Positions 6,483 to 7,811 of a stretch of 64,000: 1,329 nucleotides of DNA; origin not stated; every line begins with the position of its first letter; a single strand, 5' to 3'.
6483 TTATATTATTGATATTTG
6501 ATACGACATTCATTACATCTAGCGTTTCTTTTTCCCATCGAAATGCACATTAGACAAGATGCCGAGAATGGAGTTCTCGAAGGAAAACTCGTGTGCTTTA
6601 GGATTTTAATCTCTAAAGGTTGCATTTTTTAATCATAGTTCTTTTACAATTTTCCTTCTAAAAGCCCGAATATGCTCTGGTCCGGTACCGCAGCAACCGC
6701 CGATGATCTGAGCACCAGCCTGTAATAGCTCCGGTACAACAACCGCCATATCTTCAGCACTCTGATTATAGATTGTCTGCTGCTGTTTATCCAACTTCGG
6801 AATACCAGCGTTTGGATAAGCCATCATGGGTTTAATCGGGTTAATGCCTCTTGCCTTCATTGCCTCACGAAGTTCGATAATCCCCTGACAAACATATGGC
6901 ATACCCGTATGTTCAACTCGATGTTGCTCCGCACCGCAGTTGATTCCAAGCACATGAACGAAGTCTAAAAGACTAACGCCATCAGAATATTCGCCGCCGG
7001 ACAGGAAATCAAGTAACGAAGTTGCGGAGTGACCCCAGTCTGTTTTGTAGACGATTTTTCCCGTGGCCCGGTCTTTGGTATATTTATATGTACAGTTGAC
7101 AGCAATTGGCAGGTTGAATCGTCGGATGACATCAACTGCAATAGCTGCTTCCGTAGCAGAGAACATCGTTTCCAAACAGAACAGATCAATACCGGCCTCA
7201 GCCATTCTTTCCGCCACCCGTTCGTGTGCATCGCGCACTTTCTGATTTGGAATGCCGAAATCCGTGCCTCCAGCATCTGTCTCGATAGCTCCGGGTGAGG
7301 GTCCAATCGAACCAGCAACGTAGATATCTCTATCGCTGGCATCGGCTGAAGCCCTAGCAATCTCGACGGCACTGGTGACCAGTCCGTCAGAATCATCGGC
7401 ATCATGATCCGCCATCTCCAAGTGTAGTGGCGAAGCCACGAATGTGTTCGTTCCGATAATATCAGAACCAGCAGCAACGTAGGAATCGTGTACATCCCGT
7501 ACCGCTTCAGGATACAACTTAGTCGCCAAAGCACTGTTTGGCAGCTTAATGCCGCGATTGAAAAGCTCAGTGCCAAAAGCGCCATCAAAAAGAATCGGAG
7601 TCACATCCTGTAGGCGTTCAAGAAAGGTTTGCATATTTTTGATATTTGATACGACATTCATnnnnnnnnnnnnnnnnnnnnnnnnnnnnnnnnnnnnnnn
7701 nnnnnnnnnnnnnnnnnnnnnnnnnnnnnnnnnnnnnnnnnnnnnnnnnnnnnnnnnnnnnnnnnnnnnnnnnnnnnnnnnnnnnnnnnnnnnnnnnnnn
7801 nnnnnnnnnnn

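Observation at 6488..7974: Host-like homocysteine methyltransferase between perfect 32-bp direct repeats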

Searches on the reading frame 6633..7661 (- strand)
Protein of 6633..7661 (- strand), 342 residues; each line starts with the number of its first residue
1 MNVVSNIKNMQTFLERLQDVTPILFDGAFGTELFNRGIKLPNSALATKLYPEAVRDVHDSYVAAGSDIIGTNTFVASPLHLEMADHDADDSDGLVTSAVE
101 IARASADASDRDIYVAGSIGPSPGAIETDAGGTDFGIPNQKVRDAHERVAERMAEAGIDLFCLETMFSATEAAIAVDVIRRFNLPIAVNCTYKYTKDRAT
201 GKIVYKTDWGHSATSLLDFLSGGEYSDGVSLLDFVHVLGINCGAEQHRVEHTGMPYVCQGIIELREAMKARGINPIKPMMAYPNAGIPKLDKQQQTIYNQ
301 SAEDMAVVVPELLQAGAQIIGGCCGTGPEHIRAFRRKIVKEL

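Call 5: search_protein_families(library=pfam, proteins=[window:6633-7661:-], max_evalue=0.01)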
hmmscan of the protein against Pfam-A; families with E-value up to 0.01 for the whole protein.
window:6633-7661:- (342 aa): 1 family
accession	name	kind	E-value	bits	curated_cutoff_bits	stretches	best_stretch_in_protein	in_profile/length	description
PF02574.22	S-methyl_trans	-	1.3e-54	186.5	22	1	24-337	2-282/283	Homocysteine S-methyltransferase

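Call 9: search_dna_similar(query=window:6633-7634:-, collection=phages, mode=protein, max_rows=30)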
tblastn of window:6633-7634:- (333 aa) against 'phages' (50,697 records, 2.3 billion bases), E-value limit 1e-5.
Records with a match: 19; places in all: 20; records where one place covers at least 80% of the query: 18.
Best place of each record, by identity: <60% 19.
By first word of the organism name: Bacteriophage 10; Listeria 4; Staphylococcus 2; Salmonella 2; Escherichia 1.
By host as written in the record: - 10; Listeria monocytogenes 4; Staphylococcus aureus 2; Homo sapiens 1; Salmonella enterica subsp. enterica serovar Kentucky 1; Escherichia coli O157:H7 ATCC 43895 1.
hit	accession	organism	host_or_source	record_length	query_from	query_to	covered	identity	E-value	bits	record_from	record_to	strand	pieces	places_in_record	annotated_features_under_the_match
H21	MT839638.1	Bacteriophage sp.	human fecal samples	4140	13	322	93%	31.6%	2e-23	106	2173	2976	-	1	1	record has no annotation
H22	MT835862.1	Bacteriophage sp.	human fecal samples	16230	13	329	95%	30.2%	7e-23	105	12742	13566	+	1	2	record has no annotation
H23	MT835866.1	Bacteriophage sp.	human fecal samples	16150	1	322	97%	29.0%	3e-12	74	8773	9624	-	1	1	record has no annotation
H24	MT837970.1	Bacteriophage sp.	human fecal samples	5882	4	329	98%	27.8%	2e-18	92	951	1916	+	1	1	record has no annotation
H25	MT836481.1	Bacteriophage sp.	human fecal samples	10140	5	329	98%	27.8%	8e-14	78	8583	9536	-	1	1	record has no annotation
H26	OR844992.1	Staphylococcus phage SA 1306 Kay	Staphylococcus aureus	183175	1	329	99%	25.5%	3e-16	86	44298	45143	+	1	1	record has no annotation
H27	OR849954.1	Staphylococcus phage SA 1298 Kay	Staphylococcus aureus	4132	1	329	99%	25.5%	3e-16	85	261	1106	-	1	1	record has no annotation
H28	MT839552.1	Bacteriophage sp.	human fecal samples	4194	14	329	95%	26.4%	2e-10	68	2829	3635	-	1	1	record has no annotation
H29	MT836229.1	Bacteriophage sp.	human fecal samples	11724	14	323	93%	26.4%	9e-6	53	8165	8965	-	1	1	record has no annotation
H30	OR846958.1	Listeria phage LM 4-11-1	Listeria monocytogenes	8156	14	327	94%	25.9%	8e-17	87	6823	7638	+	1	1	record has no annotation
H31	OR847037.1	Listeria phage LM 4-11-1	Listeria monocytogenes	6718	14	327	94%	25.9%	1e-16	87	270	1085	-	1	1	record has no annotation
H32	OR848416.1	Listeria phage LM 4-14-1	Listeria monocytogenes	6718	14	327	94%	25.9%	1e-16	87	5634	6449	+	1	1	record has no annotation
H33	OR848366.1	Listeria phage LM 4-14-1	Listeria monocytogenes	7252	14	327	94%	25.9%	1e-16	87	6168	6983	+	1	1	record has no annotation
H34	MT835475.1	Bacteriophage sp.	human fecal samples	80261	14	329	95%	25.2%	1e-7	59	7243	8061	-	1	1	record has no annotation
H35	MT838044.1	Bacteriophage sp.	human fecal samples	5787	13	322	93%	25.5%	1e-8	62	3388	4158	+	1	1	record has no annotation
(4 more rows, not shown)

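Call 10: find_homologous_proteins(query=window:6633-7634:-)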
Query window:6633-7634:- (333 aa): 2440 proteins with E <= 0.001 among 8000 candidates; the best 120 are listed.
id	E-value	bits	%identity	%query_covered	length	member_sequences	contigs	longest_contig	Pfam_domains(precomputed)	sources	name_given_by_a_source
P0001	2.7e-219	745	99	100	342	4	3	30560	PF02574.23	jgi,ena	jgi:methionine synthase I (cobalamin-dependent)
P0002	5.6e-183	625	84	98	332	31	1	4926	PF02574.23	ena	-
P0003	2.0e-152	525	70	99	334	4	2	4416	PF02574.23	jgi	jgi:methionine synthase I (cobalamin-dependent)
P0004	4.8e-141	488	78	84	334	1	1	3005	PF02574.23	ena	-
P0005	1.7e-136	473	64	98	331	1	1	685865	PF02574.23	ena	-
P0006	1.7e-136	473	62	99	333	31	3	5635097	PF02574.23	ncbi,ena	-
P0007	1.5e-135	470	62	99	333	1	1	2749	PF02574.23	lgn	-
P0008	4.7e-135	468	60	99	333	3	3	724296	PF02574.23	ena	-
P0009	9.5e-135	467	61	99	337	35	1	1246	PF02574.23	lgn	-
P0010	1.0e-134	467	63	99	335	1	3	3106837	PF02574.23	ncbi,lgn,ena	-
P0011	1.3e-134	467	62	99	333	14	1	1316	PF02574.23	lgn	-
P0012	2.1e-134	466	62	99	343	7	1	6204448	PF02574.23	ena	-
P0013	3.6e-134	465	60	99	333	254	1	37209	PF02574.23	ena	-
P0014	7.3e-134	464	63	99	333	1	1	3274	PF02574.23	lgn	-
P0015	1.0e-133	464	63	99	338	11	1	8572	PF02574.23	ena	-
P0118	9.9e-126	437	82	67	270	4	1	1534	PF02574.23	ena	-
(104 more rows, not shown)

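Call 12: find_encoding_contigs(protein=P0001, flank=8000, max_places=6)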
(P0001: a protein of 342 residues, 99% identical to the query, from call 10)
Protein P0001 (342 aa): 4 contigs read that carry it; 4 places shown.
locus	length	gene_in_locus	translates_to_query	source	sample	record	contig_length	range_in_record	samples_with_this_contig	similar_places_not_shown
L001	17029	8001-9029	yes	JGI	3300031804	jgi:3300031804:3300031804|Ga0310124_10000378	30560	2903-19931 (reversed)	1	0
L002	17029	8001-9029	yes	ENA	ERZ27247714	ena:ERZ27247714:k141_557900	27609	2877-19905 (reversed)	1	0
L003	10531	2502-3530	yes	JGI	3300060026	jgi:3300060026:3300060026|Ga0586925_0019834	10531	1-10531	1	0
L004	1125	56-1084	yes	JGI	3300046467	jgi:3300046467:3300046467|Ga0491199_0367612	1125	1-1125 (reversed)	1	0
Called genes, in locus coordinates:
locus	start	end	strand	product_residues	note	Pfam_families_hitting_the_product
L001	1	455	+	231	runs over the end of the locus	-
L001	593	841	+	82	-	-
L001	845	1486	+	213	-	PF00226:DnaJ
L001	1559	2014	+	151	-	-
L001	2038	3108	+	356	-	-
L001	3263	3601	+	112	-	-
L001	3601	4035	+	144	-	-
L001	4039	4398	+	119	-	PF21866:DUF6915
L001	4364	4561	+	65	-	-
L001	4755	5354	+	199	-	PF01844:HNH (weak), PF14279:HNH_5 (weak)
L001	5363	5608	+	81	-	-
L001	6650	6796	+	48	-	-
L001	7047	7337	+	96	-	-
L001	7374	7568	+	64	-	-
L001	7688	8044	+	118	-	PF03013:Pyr_excise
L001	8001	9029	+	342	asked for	PF02574:S-methyl_trans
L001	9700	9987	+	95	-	-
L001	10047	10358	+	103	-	PF07411:DUF1508 (faint)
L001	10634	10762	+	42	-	-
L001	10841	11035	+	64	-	-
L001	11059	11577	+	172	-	-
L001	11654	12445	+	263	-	PF00929:RNase_T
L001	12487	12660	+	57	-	-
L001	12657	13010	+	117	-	-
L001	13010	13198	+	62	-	-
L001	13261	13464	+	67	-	-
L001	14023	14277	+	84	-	PF13237:Fer4_10, PF12838:Fer4_7 (weak), PF13187:Fer4_9 (weak), PF25160:LdpA_Fe-S-bd (weak), PF12797:Fer4_2 (weak), PF12837:Fer4_6 (weak), PF00037:Fer4, PF13484:Fer4_16 (weak), +4 more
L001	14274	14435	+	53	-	-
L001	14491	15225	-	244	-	-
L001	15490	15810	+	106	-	PF01521:Fe-S_biosyn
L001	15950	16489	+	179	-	-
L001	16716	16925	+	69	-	-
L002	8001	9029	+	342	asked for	PF02574:S-methyl_trans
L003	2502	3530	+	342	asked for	PF02574:S-methyl_trans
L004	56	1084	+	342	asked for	PF02574:S-methyl_trans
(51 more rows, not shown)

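Call 13: find_encoding_contigs(protein=P0002, flank=8000, max_places=6)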
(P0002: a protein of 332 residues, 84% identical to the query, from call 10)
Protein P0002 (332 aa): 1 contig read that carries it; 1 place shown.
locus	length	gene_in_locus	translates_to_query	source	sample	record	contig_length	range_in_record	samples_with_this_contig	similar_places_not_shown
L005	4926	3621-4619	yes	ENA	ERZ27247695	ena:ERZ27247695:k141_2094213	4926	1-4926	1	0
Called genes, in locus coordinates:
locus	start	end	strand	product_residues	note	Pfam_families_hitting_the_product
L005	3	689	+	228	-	?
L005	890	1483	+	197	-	PF13412:HTH_24 (weak)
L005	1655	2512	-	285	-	PF05721:PhyH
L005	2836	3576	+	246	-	PF05721:PhyH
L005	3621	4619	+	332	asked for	PF02574:S-methyl_trans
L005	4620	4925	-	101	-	?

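Call 14: find_encoding_contigs(protein=P0003, flank=8000, max_places=6)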
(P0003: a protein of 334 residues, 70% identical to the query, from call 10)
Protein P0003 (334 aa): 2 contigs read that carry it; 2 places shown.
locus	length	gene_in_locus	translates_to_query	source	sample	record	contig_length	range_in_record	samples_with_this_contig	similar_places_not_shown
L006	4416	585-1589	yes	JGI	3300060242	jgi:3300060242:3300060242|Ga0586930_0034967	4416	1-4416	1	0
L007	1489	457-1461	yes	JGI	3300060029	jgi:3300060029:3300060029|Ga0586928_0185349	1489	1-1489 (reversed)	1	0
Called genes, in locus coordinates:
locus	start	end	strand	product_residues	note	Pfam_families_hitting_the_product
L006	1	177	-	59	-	?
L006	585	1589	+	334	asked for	PF02574:S-methyl_trans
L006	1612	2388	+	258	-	PF03328:HpcH_HpaI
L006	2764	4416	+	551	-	?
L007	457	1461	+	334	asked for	PF02574:S-methyl_trans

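Call 24: search_protein_families(library=ncbifam, proteins=[window:6633-7634:-], max_evalue=0.01)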
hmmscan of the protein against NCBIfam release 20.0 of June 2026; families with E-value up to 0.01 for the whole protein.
window:6633-7634:- (333 aa): 5 families
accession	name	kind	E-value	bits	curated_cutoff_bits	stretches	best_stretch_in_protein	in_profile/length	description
NF006396.0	PRK08645.1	equivalog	1.1e-51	175.8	453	2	2-193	2-183/611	bifunctional homocysteine S-methyltransferase/methylenetetrahydrofolate reductase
NF005718.0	PRK07534.1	equivalog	2.1e-38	132.5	338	2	6-184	8-181/337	betaine--homocysteine S-methyltransferase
NF007020.0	PRK09485.1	equivalog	6.6e-37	127.2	215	2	2-184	2-191/306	homocysteine S-methyltransferase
TIGR02082.1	metH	equivalog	4.7e-28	97.4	1010.85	2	39-171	46-184/1182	methionine synthase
NF007024.0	PRK09490.1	equivalog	5.6e-27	94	1497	2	40-173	63-203/1234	methionine synthase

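Call 25: search_solved_structures(query=window:6633-7634:-, max_evalue=0.00001, show_alignments=1)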
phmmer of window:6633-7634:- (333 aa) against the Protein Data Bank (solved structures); distinct sequences matched with E-value up to 0.00001: 12.
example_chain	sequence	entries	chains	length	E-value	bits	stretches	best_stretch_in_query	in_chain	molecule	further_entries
1q7m_A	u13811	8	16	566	4.2e-24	88.5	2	11-174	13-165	5-methyltetrahydrofolate S-homocysteine methyltransferase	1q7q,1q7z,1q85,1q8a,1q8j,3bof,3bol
8ssc_A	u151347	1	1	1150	1.1e-19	74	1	12-199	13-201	Methionine synthase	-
5dml_A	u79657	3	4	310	3.8e-19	72.2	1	10-166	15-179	Homocysteine S-methyltransferase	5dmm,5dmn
9cbr_A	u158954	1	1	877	1.2e-18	70.6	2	12-199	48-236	Methionine synthase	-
8g3h_A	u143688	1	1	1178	9.5e-18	67.7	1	13-200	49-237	Methionine synthase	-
9cbp_A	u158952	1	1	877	2.1e-17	66.5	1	12-199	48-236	Methionine synthase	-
4ccz_A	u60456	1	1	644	3.4e-14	56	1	33-169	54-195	METHIONINE SYNTHASE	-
9ssp_A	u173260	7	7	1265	1.9e-13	53.6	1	33-169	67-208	Methionine synthase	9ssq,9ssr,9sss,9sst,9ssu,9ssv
1umy_A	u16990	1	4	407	6.6e-13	51.8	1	4-180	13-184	Betaine--homocysteine S-methyltransferase 1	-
1lt7_A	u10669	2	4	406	1.5e-11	47.3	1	4-119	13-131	BETAINE-HOMOCYSTEINE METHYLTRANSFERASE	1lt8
8d45_A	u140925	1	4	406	2.6e-11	46.5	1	4-119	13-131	Betaine--homocysteine S-methyltransferase 1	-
4m3p_A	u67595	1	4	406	2.6e-11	46.5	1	4-119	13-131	Betaine--homocysteine S-methyltransferase 1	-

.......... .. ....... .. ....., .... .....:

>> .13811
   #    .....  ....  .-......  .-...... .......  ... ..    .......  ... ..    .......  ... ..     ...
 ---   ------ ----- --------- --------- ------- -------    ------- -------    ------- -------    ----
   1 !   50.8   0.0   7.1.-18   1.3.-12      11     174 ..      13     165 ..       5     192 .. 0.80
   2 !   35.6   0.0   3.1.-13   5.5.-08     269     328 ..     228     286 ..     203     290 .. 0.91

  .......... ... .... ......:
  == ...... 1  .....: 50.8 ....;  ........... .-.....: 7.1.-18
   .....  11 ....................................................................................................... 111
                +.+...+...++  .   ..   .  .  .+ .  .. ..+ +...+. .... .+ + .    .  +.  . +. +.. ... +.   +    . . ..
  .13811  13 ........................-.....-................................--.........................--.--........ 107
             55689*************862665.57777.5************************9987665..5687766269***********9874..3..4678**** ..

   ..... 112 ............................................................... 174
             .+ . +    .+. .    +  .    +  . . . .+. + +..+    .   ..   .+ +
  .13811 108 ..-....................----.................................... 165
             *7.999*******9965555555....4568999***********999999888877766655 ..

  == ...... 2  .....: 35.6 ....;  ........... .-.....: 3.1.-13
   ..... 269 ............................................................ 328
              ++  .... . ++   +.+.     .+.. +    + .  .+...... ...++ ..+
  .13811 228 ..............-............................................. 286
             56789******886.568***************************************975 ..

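Call 28: find_encoding_contigs(protein=P0004, flank=5000, max_places=4)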
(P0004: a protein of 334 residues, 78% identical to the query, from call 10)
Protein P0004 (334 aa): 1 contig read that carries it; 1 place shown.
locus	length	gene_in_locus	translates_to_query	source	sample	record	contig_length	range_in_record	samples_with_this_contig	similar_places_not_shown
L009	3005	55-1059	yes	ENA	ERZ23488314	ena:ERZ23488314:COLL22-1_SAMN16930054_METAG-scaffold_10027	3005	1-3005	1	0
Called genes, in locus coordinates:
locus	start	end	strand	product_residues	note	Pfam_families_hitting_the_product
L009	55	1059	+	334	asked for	PF02574:S-methyl_trans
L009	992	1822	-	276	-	PF00795:CN_hydrolase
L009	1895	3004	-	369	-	?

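Call 29: find_encoding_contigs(protein=P0118, flank=5000, max_places=4)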
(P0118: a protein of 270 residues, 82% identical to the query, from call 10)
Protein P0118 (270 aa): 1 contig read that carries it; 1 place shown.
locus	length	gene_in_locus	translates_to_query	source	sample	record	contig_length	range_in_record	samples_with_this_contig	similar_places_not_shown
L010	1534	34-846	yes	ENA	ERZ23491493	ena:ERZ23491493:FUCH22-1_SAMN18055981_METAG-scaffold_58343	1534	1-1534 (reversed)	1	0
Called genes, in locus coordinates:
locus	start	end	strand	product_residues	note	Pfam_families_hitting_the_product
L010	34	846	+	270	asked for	PF02574:S-methyl_trans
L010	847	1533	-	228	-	?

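Call 30: find_related_loci(query=window:6633-7634:-, collection=genome_contigs, flank=4000)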
Query window:6633-7634:- (333 aa) in genome_contigs; peptide patterns used: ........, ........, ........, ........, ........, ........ (x = any residue, [..] = any of these).
199 stretches matched a pattern; 82 encode a relative of the query (tblastn E <= 1e-3); the best 80 are kept; 80 distinct loci.
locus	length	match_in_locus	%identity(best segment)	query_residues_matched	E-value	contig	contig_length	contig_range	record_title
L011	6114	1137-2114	84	1-326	0e+0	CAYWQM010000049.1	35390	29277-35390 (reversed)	MAG TPA_asm: uncultured Lentisphaerales bacterium isolate SRP092796_co3_879 genome assembly, contig: NODE_1645_length_35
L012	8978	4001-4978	84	1-326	0e+0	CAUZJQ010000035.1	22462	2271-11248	MAG: Lentisphaeria bacterium isolate CB21_323.87 genome assembly, contig: Ga0302123_10000862, whole genome shotgun seque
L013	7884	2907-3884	81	1-326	1e-175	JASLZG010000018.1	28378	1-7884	MAG: Lentisphaeria bacterium isolate ETNP2_MAG_64 NODE_18_length_28378_cov_3.764567, whole genome shotgun sequence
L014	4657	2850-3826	84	1-326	1e-160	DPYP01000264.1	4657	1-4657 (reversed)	MAG TPA_asm: Lentisphaeria bacterium isolate UBA8228 contig_39825, whole genome shotgun sequence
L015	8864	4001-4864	32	4-327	1e-35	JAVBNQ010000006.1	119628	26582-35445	MAG: bacterium isolate EPI_MAG_00085 c_000002021562, whole genome shotgun sequence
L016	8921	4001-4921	30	2-329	2e-31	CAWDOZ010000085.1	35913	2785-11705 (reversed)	MAG: uncultured Fibrobacterota bacterium isolate MFD04752.bin.2.93 genome assembly, contig: contig_177353, whole genome 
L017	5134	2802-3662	30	1-329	4e-31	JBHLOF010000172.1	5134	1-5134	MAG: Promethearchaeota archaeon isolate DZ3M.28 DZ3M.28@70213, whole genome shotgun sequence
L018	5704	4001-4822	32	4-329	1e-29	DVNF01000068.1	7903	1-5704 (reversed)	MAG TPA_asm: Candidatus Stercoripulliclostridium merdigallinarum isolate 18911 MalCec4__C260011_L7903_SRR2134673, whole 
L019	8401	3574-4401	29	14-329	2e-28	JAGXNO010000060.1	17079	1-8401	MAG: Promethearchaeota archaeon isolate bin60 NODE_60_length_17079_cov_25.610987, whole genome shotgun sequence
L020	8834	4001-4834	31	1-332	2e-28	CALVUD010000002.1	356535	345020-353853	MAG: uncultured Clostridia bacterium isolate BRZ_BR__bin51 genome assembly, contig: BRZ_BR__NODE_15_length_356535_cov_13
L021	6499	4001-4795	32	14-332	3e-28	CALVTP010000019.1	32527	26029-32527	MAG: uncultured Clostridia bacterium isolate BRZ_KS__bin88 genome assembly, contig: BRZ_KS__NODE_2074_length_32527_cov_9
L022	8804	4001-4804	30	14-325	8e-28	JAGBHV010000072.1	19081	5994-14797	MAG: Clostridia bacterium isolate RGIG9132 Water_deer_Rectum.Co__c1109517, whole genome shotgun sequence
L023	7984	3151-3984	29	3-325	2e-27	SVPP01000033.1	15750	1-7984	MAG: Oscillospiraceae bacterium isolate SIG594 NODE_65494_length_15750_cov_2.592140, whole genome shotgun sequence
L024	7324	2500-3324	29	14-333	2e-27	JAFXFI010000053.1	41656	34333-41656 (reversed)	MAG: Clostridia bacterium isolate RGIG6364 Sheep_Rectum-4__c369850, whole genome shotgun sequence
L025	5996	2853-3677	31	4-333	1e-27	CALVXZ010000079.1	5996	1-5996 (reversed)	MAG: uncultured Clostridia bacterium isolate BRZ_GG__bin9 genome assembly, contig: BRZ_GG__NODE_18772_length_5996_cov_6.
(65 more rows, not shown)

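Call 59: find_encoding_contigs(protein=P0006, flank=6000, max_places=2)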
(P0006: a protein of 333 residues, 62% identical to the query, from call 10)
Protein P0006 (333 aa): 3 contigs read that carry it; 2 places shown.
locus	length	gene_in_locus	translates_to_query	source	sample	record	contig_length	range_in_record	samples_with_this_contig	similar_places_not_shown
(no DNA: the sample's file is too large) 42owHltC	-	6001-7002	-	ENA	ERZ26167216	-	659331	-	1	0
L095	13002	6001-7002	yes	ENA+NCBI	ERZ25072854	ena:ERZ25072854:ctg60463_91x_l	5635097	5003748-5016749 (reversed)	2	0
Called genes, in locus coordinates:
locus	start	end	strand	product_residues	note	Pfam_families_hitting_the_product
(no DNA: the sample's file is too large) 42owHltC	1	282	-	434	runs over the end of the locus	PF05697:Trigger_N, PF05698:Trigger_C, PF09312:SurA_N (weak)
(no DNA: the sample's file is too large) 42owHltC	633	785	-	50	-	-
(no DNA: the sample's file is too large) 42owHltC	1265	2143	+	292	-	PF01882:DUF58, PF13519:VWA_2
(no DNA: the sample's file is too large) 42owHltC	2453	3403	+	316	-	PF01820:Dala_Dala_lig_N, PF02655:ATP-grasp_3, PF08443:RimK (faint), PF14397:ATPgrasp_ST (faint), PF02222:ATP-grasp (weak), PF02786:CPSase_L_D2 (weak), PF07478:Dala_Dala_lig_C, PF13535:ATP-grasp_4 (weak)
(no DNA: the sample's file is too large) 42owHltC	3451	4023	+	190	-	PF01661:Macro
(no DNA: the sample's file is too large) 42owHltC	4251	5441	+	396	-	PF00083:Sugar_tr (weak), PF07690:MFS_1, PF00083:Sugar_tr (weak)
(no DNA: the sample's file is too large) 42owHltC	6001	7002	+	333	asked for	PF02574:S-methyl_trans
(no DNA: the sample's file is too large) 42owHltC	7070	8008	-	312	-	PF03130:HEAT_PBS (faint), PF13646:HEAT_2, PF02985:HEAT (faint), PF13646:HEAT_2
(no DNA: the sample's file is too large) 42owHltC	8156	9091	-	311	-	PF03130:HEAT_PBS (faint), PF02985:HEAT (faint), PF13646:HEAT_2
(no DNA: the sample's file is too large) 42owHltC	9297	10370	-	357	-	PF02985:HEAT (faint), PF13646:HEAT_2, PF03130:HEAT_PBS (faint)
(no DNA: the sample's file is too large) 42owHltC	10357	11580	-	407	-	PF17973:bMG10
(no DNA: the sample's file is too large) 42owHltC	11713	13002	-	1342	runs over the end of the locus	PF13205:Big_5 (faint), PF11974:bMG3, PF01835:MG2, PF17972:bMG5, PF17962:bMG6, PF07703:A2M_BRD, PF00207:A2M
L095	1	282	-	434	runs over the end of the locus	PF05697:Trigger_N, PF05698:Trigger_C, PF09312:SurA_N (weak)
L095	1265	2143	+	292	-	PF01882:DUF58, PF13519:VWA_2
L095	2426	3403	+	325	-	PF01820:Dala_Dala_lig_N, PF02655:ATP-grasp_3, PF02786:CPSase_L_D2 (faint), PF08443:RimK (faint), PF02222:ATP-grasp (weak), PF07478:Dala_Dala_lig_C, PF13535:ATP-grasp_4 (weak)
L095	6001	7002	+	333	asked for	PF02574:S-methyl_trans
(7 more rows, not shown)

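Call 60: find_encoding_contigs(protein=P0010, flank=6000, max_places=2)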
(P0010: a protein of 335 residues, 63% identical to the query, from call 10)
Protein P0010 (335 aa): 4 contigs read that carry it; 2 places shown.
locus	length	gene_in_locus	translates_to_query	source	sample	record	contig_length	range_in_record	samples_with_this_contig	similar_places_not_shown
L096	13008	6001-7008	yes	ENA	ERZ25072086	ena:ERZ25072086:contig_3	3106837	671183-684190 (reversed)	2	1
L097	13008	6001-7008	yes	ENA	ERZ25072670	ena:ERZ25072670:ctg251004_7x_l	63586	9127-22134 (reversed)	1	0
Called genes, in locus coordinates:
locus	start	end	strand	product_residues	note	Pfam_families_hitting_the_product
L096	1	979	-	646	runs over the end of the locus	PF12831:FAD_oxidored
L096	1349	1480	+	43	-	-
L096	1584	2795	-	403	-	PF02985:HEAT (faint), PF03130:HEAT_PBS (faint), PF13513:HEAT_EZ (faint), PF13646:HEAT_2, PF00578:AhpC-TSA, PF08534:Redoxin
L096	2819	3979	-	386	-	PF02746:MR_MLE_N (weak), PF13378:MR_MLE_C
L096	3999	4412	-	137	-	PF16798:DUF5069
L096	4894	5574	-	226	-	PF13847:Methyltransf_31 (faint), PF13649:Methyltransf_25 (weak)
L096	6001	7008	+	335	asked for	PF02574:S-methyl_trans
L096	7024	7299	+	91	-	PF13769:Virulence_fact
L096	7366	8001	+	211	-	-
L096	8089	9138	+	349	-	PF01208:URO-D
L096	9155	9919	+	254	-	PF02607:B12-binding_2, PF02310:B12-binding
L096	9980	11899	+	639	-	PF00111:Fer2, PF17651:Raco_middle, PF14574:RACo_C_ter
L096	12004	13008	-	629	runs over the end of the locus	PF01274:MS_TIM-barrel, PF22484:DUF6986 (faint), PF20659:MS_C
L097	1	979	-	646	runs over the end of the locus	PF12831:FAD_oxidored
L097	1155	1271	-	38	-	-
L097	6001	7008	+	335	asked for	PF02574:S-methyl_trans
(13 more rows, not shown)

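Call 62: search_protein_families(library=pfam, proteins=[L012:554-1636:+, L012:1837-2430:+, L012:2586-3485:-, L012:5000-5833:-, L012:5903-8182:-, L096:7024-7299:+, L096:7366-8001:+, L096:8089-9138:+], max_evalue=0.001)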
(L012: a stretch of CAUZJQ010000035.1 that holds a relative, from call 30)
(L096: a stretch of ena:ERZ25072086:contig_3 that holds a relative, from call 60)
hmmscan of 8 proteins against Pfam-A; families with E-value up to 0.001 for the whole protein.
L012:554-1636:+ (360 aa): 1 family
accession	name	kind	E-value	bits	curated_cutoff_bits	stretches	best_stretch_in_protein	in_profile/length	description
PF01264.26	Chorismate_synt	-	2e-136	454.5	27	1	11-352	3-327/327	Chorismate synthase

L012:1837-2430:+ (197 aa): 4 families
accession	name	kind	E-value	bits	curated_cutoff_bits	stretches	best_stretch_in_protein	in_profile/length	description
PF13412.12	HTH_24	-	2e-06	27.7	21.9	1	8-52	2-46/48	Winged helix-turn-helix DNA-binding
PF25212.1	HVO_A0114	-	0.00056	20.1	27.6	0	11-58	24-71/84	HVO_A0114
PF01047.28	MarR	-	0.00069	19.9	24.6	0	11-58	5-52/59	MarR family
PF12802.13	MarR_2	-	0.00085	19.9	27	0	11-54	7-51/61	MarR family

L012:2586-3485:- (299 aa): 1 family
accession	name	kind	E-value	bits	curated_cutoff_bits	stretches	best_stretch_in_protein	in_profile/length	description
PF05721.19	PhyH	-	3.9e-28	99.6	22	1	32-248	1-211/213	Phytanoyl-CoA dioxygenase (PhyH)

L012:5000-5833:- (277 aa): 1 family
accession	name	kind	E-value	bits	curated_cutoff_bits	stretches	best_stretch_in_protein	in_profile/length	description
PF00795.27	CN_hydrolase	-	2.4e-32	112.7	23.2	1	8-238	2-247/256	Carbon-nitrogen hydrolase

L012:5903-8182:- (759 aa): 0 families

L096:7024-7299:+ (91 aa): 1 family
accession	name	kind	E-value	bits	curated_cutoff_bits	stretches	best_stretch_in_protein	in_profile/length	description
PF13769.11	Virulence_fact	-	1.4e-20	73.9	25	1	9-90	2-78/81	Virulence factor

L096:7366-8001:+ (211 aa): 0 families

L096:8089-9138:+ (349 aa): 1 family
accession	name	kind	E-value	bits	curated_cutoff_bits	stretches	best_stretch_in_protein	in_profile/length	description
PF01208.23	URO-D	-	3.5e-65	220.7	23.9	1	11-338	2-343/346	Uroporphyrinogen decarboxylase (URO-D)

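Call 66: search_protein_families(library=phrogs, proteins=[window:6633-7634:-, L001:15490-15810:+], max_evalue=0.001)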
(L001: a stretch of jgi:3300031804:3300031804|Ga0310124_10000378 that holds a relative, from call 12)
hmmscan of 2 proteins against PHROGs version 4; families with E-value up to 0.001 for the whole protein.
window:6633-7634:- (333 aa): 0 families

L001:15490-15810:+ (106 aa): 1 family
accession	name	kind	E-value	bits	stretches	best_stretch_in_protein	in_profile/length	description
phrog_17776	-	unknown function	3.3e-25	89.5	1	2-106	6-112/112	-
